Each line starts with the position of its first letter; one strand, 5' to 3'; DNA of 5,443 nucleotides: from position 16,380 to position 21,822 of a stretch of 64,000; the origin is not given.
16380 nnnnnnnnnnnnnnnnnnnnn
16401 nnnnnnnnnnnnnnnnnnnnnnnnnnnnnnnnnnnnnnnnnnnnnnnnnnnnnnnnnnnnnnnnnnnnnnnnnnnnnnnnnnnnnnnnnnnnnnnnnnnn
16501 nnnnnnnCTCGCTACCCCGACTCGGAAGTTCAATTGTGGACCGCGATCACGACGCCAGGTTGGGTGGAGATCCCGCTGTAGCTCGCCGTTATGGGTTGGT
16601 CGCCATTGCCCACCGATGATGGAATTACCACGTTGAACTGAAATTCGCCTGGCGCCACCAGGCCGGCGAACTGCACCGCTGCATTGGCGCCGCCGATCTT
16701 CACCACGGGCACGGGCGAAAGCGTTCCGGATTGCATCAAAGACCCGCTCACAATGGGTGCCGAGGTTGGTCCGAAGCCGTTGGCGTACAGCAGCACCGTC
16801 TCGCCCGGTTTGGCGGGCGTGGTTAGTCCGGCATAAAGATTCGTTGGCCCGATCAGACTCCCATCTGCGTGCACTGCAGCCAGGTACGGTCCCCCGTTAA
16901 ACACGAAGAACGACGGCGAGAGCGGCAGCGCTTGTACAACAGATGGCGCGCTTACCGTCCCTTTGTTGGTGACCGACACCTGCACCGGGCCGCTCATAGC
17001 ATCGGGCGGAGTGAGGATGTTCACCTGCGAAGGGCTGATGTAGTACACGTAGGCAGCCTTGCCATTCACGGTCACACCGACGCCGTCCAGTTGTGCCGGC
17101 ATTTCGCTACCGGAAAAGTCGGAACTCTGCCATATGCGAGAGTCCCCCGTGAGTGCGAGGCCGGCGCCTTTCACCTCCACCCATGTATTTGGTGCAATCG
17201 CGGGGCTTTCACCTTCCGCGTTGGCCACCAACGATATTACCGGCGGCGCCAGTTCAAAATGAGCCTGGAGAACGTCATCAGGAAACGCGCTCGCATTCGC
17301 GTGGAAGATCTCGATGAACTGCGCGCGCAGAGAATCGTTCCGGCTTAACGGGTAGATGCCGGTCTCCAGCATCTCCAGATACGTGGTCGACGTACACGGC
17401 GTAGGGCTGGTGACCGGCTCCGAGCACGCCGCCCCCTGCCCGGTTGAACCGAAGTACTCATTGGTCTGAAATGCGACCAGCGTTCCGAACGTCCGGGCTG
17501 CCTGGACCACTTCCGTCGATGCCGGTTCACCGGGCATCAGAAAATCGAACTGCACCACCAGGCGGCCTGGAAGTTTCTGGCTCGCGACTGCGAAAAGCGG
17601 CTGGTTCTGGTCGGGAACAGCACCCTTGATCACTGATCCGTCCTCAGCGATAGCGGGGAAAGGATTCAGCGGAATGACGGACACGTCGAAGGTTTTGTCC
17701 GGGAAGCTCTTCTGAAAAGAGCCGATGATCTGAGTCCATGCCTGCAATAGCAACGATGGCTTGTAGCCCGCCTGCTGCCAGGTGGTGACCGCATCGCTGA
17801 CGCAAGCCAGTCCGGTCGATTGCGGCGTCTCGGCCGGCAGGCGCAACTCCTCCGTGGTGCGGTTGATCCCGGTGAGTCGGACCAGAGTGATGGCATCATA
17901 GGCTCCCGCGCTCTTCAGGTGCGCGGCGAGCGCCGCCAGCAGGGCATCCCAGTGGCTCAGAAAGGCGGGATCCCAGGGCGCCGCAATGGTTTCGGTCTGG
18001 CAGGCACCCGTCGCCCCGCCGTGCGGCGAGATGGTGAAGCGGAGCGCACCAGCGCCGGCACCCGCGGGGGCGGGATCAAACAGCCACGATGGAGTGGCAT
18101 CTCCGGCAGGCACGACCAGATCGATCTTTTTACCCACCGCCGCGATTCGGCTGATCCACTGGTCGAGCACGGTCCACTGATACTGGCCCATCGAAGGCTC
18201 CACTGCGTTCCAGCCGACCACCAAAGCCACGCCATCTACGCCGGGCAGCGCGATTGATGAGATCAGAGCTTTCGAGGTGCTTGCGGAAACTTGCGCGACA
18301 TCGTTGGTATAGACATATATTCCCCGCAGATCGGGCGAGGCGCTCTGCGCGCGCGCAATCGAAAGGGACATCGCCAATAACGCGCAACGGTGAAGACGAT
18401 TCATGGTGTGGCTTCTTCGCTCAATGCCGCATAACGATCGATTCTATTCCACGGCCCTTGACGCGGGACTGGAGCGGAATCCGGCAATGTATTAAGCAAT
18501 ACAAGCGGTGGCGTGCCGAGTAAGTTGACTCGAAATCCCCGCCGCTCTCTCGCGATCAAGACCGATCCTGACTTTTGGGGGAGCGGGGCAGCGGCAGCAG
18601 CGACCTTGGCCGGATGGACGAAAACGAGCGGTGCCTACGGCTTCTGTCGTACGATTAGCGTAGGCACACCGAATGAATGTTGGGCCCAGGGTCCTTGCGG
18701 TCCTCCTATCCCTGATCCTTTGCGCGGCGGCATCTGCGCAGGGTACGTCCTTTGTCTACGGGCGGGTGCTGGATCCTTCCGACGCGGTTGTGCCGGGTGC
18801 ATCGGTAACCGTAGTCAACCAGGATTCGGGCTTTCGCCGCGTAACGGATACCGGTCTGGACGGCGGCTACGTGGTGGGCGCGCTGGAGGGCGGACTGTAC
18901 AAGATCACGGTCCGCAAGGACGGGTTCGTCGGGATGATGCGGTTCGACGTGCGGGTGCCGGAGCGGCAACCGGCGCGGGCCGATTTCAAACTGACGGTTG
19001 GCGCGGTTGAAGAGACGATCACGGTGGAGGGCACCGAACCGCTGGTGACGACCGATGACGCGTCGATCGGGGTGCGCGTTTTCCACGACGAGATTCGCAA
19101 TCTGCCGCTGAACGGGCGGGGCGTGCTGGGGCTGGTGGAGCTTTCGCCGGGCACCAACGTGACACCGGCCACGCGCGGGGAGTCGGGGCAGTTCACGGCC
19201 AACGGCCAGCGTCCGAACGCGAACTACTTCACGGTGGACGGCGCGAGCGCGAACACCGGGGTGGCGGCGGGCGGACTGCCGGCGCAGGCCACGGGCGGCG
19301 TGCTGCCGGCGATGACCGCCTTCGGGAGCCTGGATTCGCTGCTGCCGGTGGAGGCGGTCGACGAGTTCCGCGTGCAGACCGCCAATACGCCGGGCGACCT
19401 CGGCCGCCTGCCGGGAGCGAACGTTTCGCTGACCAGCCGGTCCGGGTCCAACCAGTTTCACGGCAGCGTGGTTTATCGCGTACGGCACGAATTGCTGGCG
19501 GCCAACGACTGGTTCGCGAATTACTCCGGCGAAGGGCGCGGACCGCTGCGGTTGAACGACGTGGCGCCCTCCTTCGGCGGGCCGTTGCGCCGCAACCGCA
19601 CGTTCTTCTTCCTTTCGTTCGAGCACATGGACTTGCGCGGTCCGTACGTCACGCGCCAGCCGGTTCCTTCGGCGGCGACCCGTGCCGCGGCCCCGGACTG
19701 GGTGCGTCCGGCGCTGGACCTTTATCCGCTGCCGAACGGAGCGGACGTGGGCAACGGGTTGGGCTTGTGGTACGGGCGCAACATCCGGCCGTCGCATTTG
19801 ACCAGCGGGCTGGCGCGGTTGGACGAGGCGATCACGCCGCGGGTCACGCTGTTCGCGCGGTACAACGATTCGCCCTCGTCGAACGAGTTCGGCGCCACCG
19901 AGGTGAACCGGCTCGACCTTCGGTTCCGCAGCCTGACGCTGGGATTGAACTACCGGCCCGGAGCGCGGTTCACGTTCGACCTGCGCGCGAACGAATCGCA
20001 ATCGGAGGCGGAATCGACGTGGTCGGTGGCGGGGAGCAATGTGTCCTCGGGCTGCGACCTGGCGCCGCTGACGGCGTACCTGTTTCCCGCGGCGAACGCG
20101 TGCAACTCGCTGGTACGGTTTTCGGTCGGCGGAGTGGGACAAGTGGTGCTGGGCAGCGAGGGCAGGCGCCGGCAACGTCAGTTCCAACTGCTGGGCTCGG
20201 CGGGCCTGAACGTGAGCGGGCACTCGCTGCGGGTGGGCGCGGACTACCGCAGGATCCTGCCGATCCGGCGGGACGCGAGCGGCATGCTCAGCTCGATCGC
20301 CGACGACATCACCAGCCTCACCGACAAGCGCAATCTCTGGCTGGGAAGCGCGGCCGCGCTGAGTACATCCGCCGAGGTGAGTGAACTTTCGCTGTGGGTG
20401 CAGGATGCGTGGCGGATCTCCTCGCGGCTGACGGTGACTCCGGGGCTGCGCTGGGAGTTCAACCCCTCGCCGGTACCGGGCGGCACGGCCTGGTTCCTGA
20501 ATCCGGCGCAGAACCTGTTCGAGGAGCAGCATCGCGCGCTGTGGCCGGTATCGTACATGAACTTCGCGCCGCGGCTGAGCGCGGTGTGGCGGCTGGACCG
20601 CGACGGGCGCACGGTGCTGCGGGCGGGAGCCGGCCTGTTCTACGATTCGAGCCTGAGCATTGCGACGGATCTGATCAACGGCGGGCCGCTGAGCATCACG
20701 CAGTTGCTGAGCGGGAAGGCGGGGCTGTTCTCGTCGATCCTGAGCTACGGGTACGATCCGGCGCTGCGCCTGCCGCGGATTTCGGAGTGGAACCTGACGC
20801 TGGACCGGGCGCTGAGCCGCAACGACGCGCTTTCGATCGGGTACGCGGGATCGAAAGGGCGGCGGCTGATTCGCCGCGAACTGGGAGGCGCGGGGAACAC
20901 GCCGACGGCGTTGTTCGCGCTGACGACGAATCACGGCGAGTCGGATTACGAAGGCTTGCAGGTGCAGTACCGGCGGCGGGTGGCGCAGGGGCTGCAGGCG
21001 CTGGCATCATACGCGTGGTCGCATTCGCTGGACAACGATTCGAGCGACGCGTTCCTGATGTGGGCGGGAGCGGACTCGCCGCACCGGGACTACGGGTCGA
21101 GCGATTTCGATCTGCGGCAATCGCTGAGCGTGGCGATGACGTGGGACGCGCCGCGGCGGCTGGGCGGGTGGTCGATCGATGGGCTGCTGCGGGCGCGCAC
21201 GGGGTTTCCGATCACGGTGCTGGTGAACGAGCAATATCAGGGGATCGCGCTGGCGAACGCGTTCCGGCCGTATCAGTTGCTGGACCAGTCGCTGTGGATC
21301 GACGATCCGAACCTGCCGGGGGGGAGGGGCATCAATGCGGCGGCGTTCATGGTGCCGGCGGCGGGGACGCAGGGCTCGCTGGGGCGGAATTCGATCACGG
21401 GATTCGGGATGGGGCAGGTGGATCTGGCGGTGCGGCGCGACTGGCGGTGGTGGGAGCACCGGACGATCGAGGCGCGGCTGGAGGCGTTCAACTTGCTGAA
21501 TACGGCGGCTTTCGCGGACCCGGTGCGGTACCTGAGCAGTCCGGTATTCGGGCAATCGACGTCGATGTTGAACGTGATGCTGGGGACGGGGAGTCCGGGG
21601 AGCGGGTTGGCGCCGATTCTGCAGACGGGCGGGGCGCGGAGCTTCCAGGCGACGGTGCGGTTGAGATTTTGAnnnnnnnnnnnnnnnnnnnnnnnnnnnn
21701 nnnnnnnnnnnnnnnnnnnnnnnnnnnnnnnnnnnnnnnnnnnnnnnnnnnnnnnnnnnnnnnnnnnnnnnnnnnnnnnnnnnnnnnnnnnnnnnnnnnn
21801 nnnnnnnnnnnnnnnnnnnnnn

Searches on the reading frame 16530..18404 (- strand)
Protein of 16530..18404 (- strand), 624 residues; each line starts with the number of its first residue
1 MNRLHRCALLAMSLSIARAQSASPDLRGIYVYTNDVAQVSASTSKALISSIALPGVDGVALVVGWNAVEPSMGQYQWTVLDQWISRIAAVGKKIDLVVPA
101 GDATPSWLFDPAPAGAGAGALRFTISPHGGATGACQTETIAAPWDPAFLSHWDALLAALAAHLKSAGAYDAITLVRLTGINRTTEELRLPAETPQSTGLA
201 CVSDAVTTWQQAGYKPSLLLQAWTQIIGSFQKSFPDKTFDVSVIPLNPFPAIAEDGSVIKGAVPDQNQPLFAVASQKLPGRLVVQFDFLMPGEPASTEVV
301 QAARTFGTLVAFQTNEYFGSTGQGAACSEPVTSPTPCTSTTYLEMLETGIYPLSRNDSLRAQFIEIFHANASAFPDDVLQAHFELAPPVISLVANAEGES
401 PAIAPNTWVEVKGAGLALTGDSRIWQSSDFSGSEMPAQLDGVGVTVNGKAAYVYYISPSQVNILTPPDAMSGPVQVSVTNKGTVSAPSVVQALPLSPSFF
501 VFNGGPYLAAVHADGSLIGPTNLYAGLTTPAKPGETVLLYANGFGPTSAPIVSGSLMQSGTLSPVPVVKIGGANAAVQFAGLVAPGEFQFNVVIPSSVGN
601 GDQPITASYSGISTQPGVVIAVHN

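Call 51: search_protein_families(library=pfam, proteins=[window:16530-18404:-], max_evalue=0.001)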
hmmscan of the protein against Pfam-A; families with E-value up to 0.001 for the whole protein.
window:16530-18404:- (624 aa): 2 families
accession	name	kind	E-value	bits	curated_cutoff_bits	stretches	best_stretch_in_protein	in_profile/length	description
PF02449.21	Glyco_hydro_42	-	4.8e-08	33.2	21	1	42-113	10-81/376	Beta-galactosidase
PF01833.30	TIG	-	5.1e-06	26.8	20.9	1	432-487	23-79/84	IPT/TIG domain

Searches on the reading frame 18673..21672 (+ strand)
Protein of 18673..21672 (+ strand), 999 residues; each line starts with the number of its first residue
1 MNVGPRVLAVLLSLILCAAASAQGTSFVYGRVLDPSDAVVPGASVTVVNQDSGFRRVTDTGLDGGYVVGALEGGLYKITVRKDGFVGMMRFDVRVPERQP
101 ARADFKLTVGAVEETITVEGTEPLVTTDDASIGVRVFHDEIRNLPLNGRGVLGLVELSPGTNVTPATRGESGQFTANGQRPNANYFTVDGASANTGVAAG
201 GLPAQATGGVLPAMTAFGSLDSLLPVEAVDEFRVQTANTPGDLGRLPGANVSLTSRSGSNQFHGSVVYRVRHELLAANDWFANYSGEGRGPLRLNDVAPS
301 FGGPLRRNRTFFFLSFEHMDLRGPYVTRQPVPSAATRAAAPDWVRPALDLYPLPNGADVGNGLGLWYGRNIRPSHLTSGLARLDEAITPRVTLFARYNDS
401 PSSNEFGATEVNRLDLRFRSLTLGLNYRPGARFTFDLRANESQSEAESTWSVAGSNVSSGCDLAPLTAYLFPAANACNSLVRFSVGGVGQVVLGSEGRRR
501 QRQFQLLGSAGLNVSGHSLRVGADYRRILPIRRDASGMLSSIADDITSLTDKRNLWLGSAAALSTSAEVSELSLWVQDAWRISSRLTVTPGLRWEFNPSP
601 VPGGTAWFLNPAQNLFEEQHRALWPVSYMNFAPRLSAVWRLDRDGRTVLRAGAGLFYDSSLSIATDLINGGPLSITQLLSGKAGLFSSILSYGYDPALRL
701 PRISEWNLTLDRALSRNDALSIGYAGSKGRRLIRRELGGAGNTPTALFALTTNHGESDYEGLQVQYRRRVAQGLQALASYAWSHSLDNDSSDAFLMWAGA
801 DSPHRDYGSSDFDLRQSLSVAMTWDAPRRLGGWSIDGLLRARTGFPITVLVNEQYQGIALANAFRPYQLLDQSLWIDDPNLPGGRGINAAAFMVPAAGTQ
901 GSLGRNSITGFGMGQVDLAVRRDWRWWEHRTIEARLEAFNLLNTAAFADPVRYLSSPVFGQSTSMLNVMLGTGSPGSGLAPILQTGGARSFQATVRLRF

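Call 27: find_homologous_proteins(query=window:18673-21672:+, max_evalue=1e-50)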
Query window:18673-21672:+ (999 aa): 1418 proteins with E <= 1e-50 among 8000 candidates; the best 120 are listed.
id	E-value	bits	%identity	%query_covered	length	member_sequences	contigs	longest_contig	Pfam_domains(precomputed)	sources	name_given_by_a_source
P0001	0.0e+0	2184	100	97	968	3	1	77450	PF25183.2,PF13620.13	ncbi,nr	ncbi:MAG: TonB-dependent receptor [Acidobacteria bacterium]|nr:TonB-dependent receptor [Acidobacteri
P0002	0.0e+0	1951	86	100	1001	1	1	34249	PF25183.2,PF13620.13,PF00593.31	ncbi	-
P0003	0.0e+0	1771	77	100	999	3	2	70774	PF25183.2,PF13620.13,PF00593.31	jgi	jgi:hypothetical protein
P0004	0.0e+0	1753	76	100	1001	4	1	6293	PF25183.2,PF13620.13,PF00593.31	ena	-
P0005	0.0e+0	1657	73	100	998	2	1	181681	PF25183.2,PF13620.13,PF00593.31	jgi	jgi:hypothetical protein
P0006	0.0e+0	1577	69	100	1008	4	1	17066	PF25183.2,PF13620.13,PF00593.31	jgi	jgi:Carboxypeptidase regulatory-like domain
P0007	0.0e+0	1572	69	100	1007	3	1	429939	PF25183.2,PF13620.13,PF00593.31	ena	-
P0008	0.0e+0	1571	69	100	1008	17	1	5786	PF25183.2,PF13620.13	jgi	jgi:Carboxypeptidase regulatory-like domain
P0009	0.0e+0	1568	69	100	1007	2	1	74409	PF13715.13,PF25183.2,PF13620.13,PF00593.31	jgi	jgi:hypothetical protein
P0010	0.0e+0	1567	69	100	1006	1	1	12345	PF13715.13,PF25183.2,PF13620.13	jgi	jgi:hypothetical protein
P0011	0.0e+0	1566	69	100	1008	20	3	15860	PF25183.2,PF13620.13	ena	-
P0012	0.0e+0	1565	69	100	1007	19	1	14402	PF25183.2,PF13620.13,PF00593.31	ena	-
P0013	0.0e+0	1563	69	100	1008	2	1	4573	PF25183.2,PF13620.13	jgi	jgi:Carboxypeptidase regulatory-like domain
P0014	0.0e+0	1562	69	100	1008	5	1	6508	PF13715.13,PF25183.2,PF13620.13,PF00593.31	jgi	jgi:hypothetical protein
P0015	0.0e+0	1560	69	100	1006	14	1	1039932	PF25183.2,PF13620.13,PF00593.31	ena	-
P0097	0.0e+0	1375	76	80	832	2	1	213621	PF25183.2,PF13620.13,PF00593.31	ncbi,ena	-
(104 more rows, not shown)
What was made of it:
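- The source is a single contig of a metagenome-assembled genome (call 27). The source is a MAG contig (call 27).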

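Call 28: find_encoding_contigs(protein=P0002, flank=10000, max_places=3)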
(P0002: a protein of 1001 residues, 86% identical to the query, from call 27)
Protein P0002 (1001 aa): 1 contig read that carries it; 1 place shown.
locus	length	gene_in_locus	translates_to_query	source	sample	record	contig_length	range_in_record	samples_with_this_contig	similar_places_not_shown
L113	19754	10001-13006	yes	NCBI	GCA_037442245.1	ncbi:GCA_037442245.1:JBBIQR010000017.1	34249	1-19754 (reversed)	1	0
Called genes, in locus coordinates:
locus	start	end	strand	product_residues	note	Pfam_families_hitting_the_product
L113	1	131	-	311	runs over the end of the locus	PF00535:Glycos_transf_2, PF13641:Glyco_tranf_2_3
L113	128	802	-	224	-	PF13641:Glyco_tranf_2_3, PF00535:Glycos_transf_2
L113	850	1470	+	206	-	-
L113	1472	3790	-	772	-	PF13506:Glyco_transf_21 (weak), PF13641:Glyco_tranf_2_3, PF00535:Glycos_transf_2, PF13632:Glyco_trans_2_3, PF13692:Glyco_trans_1_4, PF00534:Glycos_transf_1, PF13524:Glyco_trans_1_2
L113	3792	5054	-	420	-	PF01209:Ubie_methyltran (weak), PF02353:CMAS (weak), PF05175:MTS (weak), PF13489:Methyltransf_23, PF08241:Methyltransf_11, PF08242:Methyltransf_12, PF13649:Methyltransf_25, PF13847:Methyltransf_31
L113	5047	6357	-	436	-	PF00005:ABC_tran, PF13555:AAA_29 (weak), PF14524:Wzt_C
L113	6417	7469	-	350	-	PF00535:Glycos_transf_2, PF13641:Glyco_tranf_2_3, PF13632:Glyco_trans_2_3 (weak)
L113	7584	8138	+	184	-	PF04542:Sigma70_r2, PF08281:Sigma70_r4_2, PF04545:Sigma70_r4 (weak)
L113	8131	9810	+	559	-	-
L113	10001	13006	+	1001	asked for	PF13620:CarboxypepD_reg, PF25183:OMP_b-brl_4, PF00593:TonB_dep_Rec_b-barrel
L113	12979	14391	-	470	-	PF04389:Peptidase_M28, PF01546:Peptidase_M20 (weak)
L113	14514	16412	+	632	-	PF14522:Cytochrome_C7 (faint), PF22113:Mtrc-MtrF_II-IV_dom (faint), PF07719:TPR_2 (faint), PF13435:Cytochrome_C554 (faint), PF13646:HEAT_2 (faint), PF00515:TPR_1 (faint), PF14559:TPR_19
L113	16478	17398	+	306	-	PF00165:HTH_AraC (faint), PF12833:HTH_18, PF12867:DinB_2 (weak)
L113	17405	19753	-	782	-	?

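Call 29: find_encoding_contigs(protein=P0003, flank=10000, max_places=3)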
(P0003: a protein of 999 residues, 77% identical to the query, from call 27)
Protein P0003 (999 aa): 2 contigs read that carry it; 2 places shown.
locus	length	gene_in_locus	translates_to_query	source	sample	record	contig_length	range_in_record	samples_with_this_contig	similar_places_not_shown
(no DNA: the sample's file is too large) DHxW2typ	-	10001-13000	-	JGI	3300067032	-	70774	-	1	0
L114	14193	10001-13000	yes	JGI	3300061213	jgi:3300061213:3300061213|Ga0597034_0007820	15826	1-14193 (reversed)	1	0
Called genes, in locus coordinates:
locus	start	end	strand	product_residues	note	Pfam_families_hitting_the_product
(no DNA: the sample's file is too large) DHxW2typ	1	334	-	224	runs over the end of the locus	PF13641:Glyco_tranf_2_3 (weak), PF00535:Glycos_transf_2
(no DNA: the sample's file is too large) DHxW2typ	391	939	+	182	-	-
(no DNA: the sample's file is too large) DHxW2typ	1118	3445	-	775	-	PF13641:Glyco_tranf_2_3, PF00535:Glycos_transf_2, PF13506:Glyco_transf_21 (weak), PF13632:Glyco_trans_2_3 (weak), PF13692:Glyco_trans_1_4, PF00534:Glycos_transf_1, PF13524:Glyco_trans_1_2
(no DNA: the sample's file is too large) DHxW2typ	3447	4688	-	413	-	PF02353:CMAS, PF05175:MTS, PF05401:NodS, PF13489:Methyltransf_23, PF08241:Methyltransf_11, PF08242:Methyltransf_12, PF13649:Methyltransf_25, PF13847:Methyltransf_31, +3 more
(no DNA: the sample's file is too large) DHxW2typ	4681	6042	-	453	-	PF00005:ABC_tran, PF13555:AAA_29 (weak), PF14524:Wzt_C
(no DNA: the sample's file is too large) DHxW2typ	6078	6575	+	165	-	PF12680:SnoaL_2, PF13474:SnoaL_3 (weak), PF13577:SnoaL_4 (weak), PF14534:DUF4440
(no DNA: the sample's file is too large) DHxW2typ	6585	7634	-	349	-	PF00535:Glycos_transf_2, PF13641:Glyco_tranf_2_3, PF13632:Glyco_trans_2_3 (weak)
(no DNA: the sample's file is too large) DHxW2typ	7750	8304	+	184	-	PF04542:Sigma70_r2, PF08281:Sigma70_r4_2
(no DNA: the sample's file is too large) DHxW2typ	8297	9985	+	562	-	-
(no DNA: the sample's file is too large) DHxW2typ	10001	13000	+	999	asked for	PF13620:CarboxypepD_reg, PF25183:OMP_b-brl_4, PF00593:TonB_dep_Rec_b-barrel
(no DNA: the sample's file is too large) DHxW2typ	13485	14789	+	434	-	PF02195:ParB_N (weak), PF01555:N6_N4_Mtase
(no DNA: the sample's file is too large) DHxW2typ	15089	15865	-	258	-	PF11994:DUF3489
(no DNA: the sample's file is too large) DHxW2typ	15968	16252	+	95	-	?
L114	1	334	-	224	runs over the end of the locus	PF13641:Glyco_tranf_2_3 (weak), PF00535:Glycos_transf_2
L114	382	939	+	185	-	-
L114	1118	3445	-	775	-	PF13641:Glyco_tranf_2_3, PF00535:Glycos_transf_2, PF13506:Glyco_transf_21 (weak), PF13632:Glyco_trans_2_3 (weak), PF13692:Glyco_trans_1_4, PF00534:Glycos_transf_1, PF13524:Glyco_trans_1_2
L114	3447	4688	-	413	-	PF02353:CMAS, PF05175:MTS, PF05401:NodS, PF13489:Methyltransf_23, PF08241:Methyltransf_11, PF08242:Methyltransf_12, PF13649:Methyltransf_25, PF13847:Methyltransf_31, +3 more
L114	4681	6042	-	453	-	PF00005:ABC_tran, PF13555:AAA_29 (weak), PF14524:Wzt_C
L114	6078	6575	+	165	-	PF12680:SnoaL_2, PF13474:SnoaL_3 (weak), PF13577:SnoaL_4 (weak), PF14534:DUF4440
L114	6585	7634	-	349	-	PF00535:Glycos_transf_2, PF13641:Glyco_tranf_2_3, PF13632:Glyco_trans_2_3 (weak)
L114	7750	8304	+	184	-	PF04542:Sigma70_r2, PF08281:Sigma70_r4_2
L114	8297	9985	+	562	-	-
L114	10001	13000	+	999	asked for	PF13620:CarboxypepD_reg, PF25183:OMP_b-brl_4, PF00593:TonB_dep_Rec_b-barrel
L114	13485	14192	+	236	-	?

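Call 65: find_encoding_contigs(protein=P0097, flank=10000, max_places=1)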
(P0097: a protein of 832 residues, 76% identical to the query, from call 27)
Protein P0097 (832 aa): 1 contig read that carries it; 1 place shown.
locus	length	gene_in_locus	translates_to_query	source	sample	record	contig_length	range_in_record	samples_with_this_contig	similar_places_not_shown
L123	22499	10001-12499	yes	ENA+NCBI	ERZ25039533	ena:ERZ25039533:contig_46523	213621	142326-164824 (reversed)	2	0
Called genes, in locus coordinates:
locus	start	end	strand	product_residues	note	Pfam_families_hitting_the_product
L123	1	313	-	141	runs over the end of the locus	-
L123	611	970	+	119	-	-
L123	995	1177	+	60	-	-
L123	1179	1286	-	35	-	-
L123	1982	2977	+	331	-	-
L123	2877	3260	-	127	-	PF00535:Glycos_transf_2, PF13641:Glyco_tranf_2_3 (weak)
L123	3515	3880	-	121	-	-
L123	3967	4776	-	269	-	PF13489:Methyltransf_23, PF02353:CMAS (weak), PF05175:MTS (weak), PF13847:Methyltransf_31, PF08241:Methyltransf_11, PF08242:Methyltransf_12, PF13649:Methyltransf_25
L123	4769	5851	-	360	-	PF00005:ABC_tran (weak), PF14524:Wzt_C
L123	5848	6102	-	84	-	PF13476:AAA_23 (weak), PF13555:AAA_29 (weak), PF00005:ABC_tran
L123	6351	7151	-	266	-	-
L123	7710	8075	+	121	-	PF08281:Sigma70_r4_2, PF04545:Sigma70_r4 (weak)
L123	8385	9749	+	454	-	-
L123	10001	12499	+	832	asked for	PF13620:CarboxypepD_reg, PF25183:OMP_b-brl_4, PF00593:TonB_dep_Rec_b-barrel, PF25183:OMP_b-brl_4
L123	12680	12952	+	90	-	PF25183:OMP_b-brl_4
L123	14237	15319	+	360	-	-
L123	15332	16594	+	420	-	PF02369:Big_1 (weak), PF13620:CarboxypepD_reg (faint), PF02369:Big_1 (weak)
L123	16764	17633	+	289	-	-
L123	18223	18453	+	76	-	-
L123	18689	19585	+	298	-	PF25852:DUF6242_C (faint), PF15902:Sortilin-Vps10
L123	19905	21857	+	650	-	PF15902:Sortilin-Vps10 (faint)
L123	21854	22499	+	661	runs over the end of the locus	PF00246:Peptidase_M14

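Call 78: find_encoding_contigs(protein=P0005, flank=10000, max_places=1)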
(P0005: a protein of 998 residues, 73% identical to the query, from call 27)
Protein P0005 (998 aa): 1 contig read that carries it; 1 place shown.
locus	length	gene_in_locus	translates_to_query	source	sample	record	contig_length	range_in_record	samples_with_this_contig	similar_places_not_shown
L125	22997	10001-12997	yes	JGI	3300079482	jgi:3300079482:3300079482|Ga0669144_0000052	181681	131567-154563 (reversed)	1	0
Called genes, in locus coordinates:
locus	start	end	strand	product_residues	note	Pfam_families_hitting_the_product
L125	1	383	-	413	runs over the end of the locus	PF02746:MR_MLE_N (weak), PF13378:MR_MLE_C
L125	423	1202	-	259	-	-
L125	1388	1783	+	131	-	PF00072:Response_reg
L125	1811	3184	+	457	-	PF01546:Peptidase_M20, PF07687:M20_dimer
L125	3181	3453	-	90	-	-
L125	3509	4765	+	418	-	PF08239:SH3_3 (faint)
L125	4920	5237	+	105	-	PF21979:Hfq_1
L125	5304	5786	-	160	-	PF03061:4HBT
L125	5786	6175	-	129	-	-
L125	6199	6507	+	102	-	PF13428:TPR_14 (faint), PF13174:TPR_6 (faint), PF14559:TPR_19 (faint), PF13431:TPR_17 (faint), PF00515:TPR_1 (faint), PF07719:TPR_2 (faint), PF13432:TPR_16, PF13424:TPR_12 (weak), +2 more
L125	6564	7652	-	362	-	PF00535:Glycos_transf_2, PF13641:Glyco_tranf_2_3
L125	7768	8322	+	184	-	PF04542:Sigma70_r2, PF08281:Sigma70_r4_2, PF04545:Sigma70_r4 (weak)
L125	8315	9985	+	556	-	-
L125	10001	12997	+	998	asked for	PF13620:CarboxypepD_reg, PF25183:OMP_b-brl_4, PF00593:TonB_dep_Rec_b-barrel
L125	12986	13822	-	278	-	PF01135:PCMT, PF01209:Ubie_methyltran, PF13489:Methyltransf_23, PF02353:CMAS (weak), PF13847:Methyltransf_31, PF08241:Methyltransf_11, PF08242:Methyltransf_12, PF13649:Methyltransf_25, +3 more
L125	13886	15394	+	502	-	PF00535:Glycos_transf_2, PF13489:Methyltransf_23, PF13847:Methyltransf_31 (faint), PF08241:Methyltransf_11, PF08242:Methyltransf_12 (weak), PF13649:Methyltransf_25 (weak)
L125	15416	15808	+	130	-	-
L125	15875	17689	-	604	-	PF00009:GTP_EFTU, PF03144:GTP_EFTU_D2, PF00679:EFG_C, PF06421:LepA_C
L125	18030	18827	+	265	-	-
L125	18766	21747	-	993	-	-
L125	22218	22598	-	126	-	-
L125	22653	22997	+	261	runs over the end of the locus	PF00378:ECH_1, PF16113:ECH_2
